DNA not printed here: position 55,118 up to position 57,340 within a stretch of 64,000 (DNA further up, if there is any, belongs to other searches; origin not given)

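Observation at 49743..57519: ArsR-fronted type I Zorya-like operon (zorA-zorB-zorC-zorD) carried as ICE cargo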

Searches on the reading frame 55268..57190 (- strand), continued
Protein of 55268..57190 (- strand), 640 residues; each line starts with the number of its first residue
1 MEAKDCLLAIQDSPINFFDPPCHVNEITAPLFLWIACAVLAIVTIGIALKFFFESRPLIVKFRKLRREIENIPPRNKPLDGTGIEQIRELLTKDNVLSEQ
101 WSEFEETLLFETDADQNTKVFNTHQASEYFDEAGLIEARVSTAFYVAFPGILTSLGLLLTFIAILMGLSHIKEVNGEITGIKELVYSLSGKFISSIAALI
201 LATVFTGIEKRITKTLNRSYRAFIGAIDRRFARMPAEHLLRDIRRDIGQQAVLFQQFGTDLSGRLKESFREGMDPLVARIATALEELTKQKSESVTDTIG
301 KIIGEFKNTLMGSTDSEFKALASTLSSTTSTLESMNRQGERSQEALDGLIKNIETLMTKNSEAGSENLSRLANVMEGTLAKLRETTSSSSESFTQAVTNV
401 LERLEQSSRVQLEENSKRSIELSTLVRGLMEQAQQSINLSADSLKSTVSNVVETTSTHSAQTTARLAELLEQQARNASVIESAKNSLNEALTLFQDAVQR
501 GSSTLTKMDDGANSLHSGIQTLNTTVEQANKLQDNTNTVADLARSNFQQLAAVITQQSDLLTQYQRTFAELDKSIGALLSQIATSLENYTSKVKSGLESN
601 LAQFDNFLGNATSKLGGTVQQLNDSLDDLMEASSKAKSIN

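Call 37: search_solved_structures(query=window:55268-57190:-, max_evalue=0.01, show_alignments=1)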
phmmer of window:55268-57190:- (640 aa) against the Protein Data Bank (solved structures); distinct sequences matched with E-value up to 0.01: 5.
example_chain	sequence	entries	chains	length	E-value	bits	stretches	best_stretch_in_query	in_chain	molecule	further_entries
8vvn_C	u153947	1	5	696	2.2e-16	63.1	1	32-440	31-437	MotA/TolQ/ExbB proton channel domain-containing protein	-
8qyk_A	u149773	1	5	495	3.3e-15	59.2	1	39-251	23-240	Anti-phage defense ZorAB system ZorA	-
8qyd_A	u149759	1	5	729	1.8e-14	56.8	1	39-566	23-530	Anti-phage defense ZorAB system ZorA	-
8qyy_A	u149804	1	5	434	4.2e-14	55.6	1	39-375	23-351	Anti-phage defense ZorAB system ZorA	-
8qyh_A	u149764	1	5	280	1.3e-12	50.7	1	38-252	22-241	Anti-phage defense ZorAB system ZorA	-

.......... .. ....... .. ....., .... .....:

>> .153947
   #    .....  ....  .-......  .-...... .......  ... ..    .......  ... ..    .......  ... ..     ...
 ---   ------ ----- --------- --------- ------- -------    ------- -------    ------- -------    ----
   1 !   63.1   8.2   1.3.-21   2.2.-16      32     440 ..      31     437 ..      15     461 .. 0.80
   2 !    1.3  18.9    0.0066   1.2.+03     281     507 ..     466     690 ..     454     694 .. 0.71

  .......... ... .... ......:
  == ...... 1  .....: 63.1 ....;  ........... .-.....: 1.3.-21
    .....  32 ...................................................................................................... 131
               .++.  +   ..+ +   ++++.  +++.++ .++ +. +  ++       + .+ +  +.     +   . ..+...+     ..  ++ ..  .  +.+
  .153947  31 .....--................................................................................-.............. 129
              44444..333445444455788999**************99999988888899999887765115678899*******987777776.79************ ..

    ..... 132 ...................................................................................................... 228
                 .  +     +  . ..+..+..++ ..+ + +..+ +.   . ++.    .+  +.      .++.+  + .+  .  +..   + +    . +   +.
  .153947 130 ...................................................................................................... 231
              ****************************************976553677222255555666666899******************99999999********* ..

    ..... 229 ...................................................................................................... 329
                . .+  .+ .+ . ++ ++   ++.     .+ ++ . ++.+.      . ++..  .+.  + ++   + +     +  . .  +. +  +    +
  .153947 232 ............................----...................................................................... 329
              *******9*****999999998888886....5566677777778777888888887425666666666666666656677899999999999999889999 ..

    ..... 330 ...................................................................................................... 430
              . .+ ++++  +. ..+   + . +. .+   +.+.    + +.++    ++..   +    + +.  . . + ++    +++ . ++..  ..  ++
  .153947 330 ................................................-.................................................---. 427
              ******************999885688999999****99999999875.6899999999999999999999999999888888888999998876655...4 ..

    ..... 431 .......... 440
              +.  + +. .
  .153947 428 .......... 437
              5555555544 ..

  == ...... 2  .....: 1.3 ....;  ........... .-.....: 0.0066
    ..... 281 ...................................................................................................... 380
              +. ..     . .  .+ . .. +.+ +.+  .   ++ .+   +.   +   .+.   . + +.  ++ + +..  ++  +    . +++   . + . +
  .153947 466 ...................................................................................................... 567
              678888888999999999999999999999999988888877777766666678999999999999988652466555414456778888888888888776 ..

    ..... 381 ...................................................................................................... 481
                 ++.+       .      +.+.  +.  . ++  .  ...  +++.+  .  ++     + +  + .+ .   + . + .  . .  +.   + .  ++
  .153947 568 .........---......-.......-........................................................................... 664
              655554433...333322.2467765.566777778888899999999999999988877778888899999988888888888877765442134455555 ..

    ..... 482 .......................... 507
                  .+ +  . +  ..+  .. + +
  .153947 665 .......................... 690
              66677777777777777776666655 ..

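Call 42: search_protein_families(library=ncbifam, proteins=[window:55268-57190:-], max_evalue=0.001)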
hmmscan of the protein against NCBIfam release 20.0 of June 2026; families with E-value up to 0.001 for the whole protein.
window:55268-57190:- (640 aa): 6 families
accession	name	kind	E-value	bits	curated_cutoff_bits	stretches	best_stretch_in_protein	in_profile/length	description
NF033914.0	antiphage_ZorA_1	subfamily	1.2e-34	119.7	190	1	39-622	4-619/619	anti-phage ZorAB system protein ZorA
NF033915.0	antiphage_ZorA_2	subfamily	8.1e-24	84.4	100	1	33-337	3-313/383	anti-phage ZorAB system protein ZorA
NF041794.1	1_anti-phage_ZorA1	equivalog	1.9e-22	79.5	750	1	38-537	25-503/729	type I Zorya anti-phage system protein ZorA1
NF033916.0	antiphage_ZorA_3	subfamily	1.4e-14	53.9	250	1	123-627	2-482/509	anti-phage ZorAB system protein ZorA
TIGR02168.1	SMC_prok_B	equivalog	2.6e-05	22.2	567.35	1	315-590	685-955/1181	chromosome segregation protein SMC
TIGR04527.1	mycoplas_twoTM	subfamily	0.00018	21.3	125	0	434-570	46-172/248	MG_279/MG_280 family protein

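Call 50: find_related_loci(query=A1, collection=metagenome_contigs, flank=6000)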
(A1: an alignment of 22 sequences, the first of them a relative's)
Query A1 (640 aa) in metagenome_contigs; peptide patterns used: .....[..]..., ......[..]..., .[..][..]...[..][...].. (x = any residue, [..] = any of these).
377 stretches matched a pattern; 213 encode a relative of the query (tblastn E <= 1e-3); the best 80 are kept; 80 distinct loci.
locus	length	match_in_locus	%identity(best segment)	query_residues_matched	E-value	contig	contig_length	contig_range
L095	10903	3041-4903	49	15-639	0e+0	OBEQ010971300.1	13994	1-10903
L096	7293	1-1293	47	210-640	1e-111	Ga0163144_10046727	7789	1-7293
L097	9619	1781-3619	29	27-629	8e-75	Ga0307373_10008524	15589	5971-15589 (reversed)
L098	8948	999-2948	27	5-637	1e-71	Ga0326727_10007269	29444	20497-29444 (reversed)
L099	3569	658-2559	28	11-629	9e-71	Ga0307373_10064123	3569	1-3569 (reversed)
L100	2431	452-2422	27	2-637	2e-72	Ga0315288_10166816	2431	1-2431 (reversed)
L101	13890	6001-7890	29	15-631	3e-70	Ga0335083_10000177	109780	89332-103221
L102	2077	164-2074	29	4-622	2e-72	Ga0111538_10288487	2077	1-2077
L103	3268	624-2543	28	15-638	2e-69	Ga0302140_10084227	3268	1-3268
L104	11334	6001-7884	28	27-638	2e-68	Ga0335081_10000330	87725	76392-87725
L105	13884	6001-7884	28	27-638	2e-68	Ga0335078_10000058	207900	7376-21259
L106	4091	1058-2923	28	17-631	3e-67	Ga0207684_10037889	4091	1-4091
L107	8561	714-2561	28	27-631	2e-67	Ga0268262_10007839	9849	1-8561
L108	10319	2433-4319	28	17-629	5e-66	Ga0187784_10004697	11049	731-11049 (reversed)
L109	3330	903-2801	27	15-632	9e-66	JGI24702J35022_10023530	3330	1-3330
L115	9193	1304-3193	27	14-631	5e-64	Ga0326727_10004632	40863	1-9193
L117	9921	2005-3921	25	15-637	5e-63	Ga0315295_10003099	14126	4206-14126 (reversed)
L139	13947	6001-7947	26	11-637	5e-57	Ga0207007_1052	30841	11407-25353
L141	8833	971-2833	26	27-629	2e-56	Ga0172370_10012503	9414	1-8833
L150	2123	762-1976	31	27-404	2e-55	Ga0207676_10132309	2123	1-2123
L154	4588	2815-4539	27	29-631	8e-52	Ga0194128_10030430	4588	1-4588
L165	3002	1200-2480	30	18-389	2e-47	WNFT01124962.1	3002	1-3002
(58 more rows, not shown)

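Call 52: search_protein_families(library=pfam, proteins=[L108:1962-2321:+, L115:926-1249:+, L117:1610-1939:+, L139:5719-5964:+, L141:155-835:+, L154:2458-2694:+, L150:511-738:+, L095:2838-3020:+, L165:730-1185:+, L098:844-1041:+], max_evalue=0.01)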
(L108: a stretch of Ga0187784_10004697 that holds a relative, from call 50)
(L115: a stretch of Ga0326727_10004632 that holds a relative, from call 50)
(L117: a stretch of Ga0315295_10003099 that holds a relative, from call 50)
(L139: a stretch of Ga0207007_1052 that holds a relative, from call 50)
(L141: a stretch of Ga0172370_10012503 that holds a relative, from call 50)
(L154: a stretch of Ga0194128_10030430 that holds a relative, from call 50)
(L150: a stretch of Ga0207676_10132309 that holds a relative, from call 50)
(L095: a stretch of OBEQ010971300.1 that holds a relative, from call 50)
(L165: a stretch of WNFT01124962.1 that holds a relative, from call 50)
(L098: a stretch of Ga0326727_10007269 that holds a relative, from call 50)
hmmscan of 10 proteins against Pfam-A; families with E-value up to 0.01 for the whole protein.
L108:1962-2321:+ (119 aa): 0 families

L115:926-1249:+ (107 aa): 0 families

L117:1610-1939:+ (109 aa): 0 families

L139:5719-5964:+ (81 aa): 0 families

L141:155-835:+ (226 aa): 1 family
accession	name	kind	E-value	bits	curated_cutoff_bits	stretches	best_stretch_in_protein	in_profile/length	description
PF12161.14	HsdM_N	-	9.3e-20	72.1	24.5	1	68-193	2-133/135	HsdM N-terminal domain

L154:2458-2694:+ (78 aa): 0 families

L150:511-738:+ (75 aa): 0 families

L095:2838-3020:+ (60 aa): 0 families

L165:730-1185:+ (151 aa): 0 families

L098:844-1041:+ (65 aa): 0 families

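Call 59: search_protein_families(library=pfam, proteins=[L022:13898-17272:+, L044:14026-17454:+, L050:4019-6208:+], max_evalue=0.001)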
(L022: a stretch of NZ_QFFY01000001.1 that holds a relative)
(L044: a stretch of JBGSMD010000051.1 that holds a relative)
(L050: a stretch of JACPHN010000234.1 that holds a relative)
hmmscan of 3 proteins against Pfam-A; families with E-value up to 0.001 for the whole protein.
L022:13898-17272:+ (1124 aa): 2 families
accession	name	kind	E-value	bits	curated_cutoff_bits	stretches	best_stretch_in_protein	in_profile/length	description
PF00176.29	SNF2-rel_dom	-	5.6e-44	150.8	24.9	1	444-751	1-289/290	SNF2-related domain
PF00271.37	Helicase_C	-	7e-15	55.7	23.5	1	771-890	3-110/110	Helicase conserved C-terminal domain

L044:14026-17454:+ (1142 aa): 5 families
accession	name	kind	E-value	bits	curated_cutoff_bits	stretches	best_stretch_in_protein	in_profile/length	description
PF00176.29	SNF2-rel_dom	-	6.3e-49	167.1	24.9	1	459-759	1-268/290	SNF2-related domain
PF00271.37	Helicase_C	-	1.2e-18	67.8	23.5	1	797-914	2-110/110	Helicase conserved C-terminal domain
PF04471.18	Mrr_cat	-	4.4e-08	33.7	21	1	991-1043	2-58/115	Restriction endonuclease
PF04851.21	ResIII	-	6.7e-07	29.8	22.5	1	454-646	2-163/164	Type III restriction enzyme, res subunit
PF16203.11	ERCC3_RAD25_C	-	9.4e-05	22.3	27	1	775-895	23-132/248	ERCC3/RAD25/XPB C-terminal helicase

L050:4019-6208:+ (729 aa): 2 families
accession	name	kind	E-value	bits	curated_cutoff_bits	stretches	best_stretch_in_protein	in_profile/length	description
PF03781.23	FGE-sulfatase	-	6.3e-44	151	23.3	1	507-726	4-255/255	Sulfatase-modifying factor enzyme 1-like domain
PF15611.11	EH_Signature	-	1.9e-33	116.8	27.5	1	104-407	65-366/423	EH_Signature domain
